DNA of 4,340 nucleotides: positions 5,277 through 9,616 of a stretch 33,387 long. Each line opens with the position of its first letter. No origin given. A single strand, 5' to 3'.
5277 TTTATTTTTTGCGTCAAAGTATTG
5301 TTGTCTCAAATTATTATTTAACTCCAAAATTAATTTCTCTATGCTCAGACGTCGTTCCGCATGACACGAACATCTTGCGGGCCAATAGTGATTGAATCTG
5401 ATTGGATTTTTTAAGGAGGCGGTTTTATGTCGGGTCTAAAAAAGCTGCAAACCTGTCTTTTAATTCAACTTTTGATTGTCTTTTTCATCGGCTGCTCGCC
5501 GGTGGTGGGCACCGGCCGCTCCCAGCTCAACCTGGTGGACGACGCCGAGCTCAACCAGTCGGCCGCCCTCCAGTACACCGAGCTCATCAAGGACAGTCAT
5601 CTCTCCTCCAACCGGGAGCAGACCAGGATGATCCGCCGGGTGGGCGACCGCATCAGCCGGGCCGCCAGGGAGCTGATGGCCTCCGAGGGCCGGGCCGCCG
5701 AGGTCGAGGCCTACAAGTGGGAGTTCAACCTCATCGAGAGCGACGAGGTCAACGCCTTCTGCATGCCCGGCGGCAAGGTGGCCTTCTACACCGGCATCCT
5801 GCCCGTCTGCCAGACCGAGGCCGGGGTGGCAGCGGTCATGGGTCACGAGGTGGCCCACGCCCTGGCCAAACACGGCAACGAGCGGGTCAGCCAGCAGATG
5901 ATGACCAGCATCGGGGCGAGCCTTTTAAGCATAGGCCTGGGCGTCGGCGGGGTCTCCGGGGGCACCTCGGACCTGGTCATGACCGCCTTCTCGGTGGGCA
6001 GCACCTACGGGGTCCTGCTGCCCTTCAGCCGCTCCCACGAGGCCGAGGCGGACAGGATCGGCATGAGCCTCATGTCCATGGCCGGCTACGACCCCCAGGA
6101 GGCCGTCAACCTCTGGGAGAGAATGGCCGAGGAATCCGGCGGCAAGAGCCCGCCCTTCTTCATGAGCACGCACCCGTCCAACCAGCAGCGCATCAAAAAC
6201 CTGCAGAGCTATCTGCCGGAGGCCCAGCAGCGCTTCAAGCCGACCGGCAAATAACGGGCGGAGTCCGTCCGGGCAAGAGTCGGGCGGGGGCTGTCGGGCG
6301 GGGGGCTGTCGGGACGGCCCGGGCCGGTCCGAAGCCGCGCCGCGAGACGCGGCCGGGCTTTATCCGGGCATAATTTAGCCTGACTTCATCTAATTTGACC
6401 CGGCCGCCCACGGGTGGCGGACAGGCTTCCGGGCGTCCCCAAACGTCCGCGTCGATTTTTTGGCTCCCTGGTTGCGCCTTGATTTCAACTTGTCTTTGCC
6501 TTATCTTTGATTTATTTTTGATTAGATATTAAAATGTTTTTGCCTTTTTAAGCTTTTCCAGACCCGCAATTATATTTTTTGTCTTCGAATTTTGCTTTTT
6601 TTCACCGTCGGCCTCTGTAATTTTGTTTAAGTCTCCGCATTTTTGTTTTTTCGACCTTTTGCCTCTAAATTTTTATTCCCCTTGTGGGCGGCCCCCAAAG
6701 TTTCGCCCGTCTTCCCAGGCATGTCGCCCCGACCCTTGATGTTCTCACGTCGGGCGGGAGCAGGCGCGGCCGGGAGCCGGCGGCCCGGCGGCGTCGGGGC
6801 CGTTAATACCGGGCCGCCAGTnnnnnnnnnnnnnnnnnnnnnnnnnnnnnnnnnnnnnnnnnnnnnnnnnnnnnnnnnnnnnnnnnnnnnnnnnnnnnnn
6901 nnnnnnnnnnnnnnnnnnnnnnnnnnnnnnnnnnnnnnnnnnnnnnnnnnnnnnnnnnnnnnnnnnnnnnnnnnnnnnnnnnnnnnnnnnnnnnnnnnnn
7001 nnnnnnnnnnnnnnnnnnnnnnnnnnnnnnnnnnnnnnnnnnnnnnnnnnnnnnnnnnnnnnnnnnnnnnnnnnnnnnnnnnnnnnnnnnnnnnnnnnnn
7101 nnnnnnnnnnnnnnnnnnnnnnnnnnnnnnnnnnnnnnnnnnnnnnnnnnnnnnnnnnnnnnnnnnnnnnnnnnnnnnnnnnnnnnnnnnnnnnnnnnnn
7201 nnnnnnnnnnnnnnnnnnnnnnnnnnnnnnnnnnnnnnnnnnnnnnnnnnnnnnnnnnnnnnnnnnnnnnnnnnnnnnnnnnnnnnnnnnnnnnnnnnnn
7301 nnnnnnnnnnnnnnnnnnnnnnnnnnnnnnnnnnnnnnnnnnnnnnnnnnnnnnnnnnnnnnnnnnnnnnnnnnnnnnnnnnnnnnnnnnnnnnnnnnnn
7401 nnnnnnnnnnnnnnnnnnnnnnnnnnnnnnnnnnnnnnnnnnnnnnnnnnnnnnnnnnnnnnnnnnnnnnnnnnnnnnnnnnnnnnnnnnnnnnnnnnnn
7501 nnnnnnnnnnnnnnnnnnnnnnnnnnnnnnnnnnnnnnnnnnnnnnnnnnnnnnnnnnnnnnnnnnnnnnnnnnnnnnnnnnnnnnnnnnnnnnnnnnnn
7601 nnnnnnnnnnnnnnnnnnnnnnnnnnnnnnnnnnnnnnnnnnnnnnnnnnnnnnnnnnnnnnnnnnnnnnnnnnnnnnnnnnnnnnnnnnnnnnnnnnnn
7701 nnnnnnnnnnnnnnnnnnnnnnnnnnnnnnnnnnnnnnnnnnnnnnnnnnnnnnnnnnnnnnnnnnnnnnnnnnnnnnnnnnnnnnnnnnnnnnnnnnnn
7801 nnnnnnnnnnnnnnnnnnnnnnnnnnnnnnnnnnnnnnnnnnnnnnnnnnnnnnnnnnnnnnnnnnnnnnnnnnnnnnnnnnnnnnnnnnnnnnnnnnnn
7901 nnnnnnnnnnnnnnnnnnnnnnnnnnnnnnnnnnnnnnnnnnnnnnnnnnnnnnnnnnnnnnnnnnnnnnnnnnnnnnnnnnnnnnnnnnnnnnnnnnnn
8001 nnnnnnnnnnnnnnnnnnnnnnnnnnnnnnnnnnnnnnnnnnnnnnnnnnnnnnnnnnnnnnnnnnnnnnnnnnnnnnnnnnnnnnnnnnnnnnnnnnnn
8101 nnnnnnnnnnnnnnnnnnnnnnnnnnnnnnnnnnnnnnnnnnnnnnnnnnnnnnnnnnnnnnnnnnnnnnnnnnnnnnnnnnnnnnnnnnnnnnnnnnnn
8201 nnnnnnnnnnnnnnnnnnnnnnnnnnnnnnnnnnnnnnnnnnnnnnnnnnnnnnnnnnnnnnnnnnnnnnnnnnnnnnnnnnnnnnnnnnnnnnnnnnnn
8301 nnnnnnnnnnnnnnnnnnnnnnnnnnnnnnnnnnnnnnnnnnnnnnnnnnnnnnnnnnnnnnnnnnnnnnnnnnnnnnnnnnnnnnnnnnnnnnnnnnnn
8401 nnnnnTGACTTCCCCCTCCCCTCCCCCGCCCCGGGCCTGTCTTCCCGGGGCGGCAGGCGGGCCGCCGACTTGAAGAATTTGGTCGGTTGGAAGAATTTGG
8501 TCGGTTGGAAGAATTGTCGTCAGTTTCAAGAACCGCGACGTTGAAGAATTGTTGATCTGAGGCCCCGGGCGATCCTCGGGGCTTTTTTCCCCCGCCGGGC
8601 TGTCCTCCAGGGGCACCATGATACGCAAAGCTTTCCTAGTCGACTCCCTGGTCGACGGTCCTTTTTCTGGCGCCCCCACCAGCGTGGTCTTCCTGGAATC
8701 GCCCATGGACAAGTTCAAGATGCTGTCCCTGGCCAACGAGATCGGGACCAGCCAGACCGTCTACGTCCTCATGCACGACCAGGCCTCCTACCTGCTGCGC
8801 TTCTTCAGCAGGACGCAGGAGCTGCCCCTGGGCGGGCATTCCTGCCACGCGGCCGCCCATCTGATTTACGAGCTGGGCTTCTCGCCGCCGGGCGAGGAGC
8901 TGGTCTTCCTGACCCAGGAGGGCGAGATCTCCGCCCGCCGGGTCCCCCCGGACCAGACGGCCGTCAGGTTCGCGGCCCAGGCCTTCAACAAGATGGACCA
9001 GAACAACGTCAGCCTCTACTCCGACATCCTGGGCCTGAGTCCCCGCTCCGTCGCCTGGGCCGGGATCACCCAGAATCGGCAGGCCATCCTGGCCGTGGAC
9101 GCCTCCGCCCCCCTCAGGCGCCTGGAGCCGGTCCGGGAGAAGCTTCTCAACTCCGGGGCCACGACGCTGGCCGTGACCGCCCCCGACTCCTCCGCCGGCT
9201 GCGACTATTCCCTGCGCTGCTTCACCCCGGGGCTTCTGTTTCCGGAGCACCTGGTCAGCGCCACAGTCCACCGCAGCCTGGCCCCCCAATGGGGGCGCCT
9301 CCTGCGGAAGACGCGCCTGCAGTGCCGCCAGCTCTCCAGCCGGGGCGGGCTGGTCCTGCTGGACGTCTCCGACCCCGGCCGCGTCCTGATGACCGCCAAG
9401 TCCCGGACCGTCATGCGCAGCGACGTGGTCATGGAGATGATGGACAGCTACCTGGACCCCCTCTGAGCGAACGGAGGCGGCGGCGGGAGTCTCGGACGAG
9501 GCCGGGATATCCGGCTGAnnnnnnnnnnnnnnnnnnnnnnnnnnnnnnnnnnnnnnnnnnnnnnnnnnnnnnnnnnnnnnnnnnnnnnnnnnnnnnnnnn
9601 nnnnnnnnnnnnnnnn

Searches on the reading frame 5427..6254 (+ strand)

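Call 45: search_protein_families(library=pfam, proteins=[window:5427-6254:+], max_evalue=0.001)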
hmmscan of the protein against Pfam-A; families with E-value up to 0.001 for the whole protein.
window:5427-6254:+ (275 aa): 1 family
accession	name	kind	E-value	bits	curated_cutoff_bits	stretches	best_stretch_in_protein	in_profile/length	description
PF01435.24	Peptidase_M48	-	6.3e-39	134.2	20.3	1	77-261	8-184/186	Peptidase family M48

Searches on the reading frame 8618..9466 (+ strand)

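Call 45: search_protein_families(library=pfam, proteins=[window:8618-9466:+], max_evalue=0.001)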
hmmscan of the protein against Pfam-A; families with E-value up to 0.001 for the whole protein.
window:8618-9466:+ (282 aa): 1 family
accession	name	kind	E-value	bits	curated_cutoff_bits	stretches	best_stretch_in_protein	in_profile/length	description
PF02567.21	PhzC-PhzF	-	3.5e-22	79.7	27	1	8-265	1-278/281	Phenazine biosynthesis-like protein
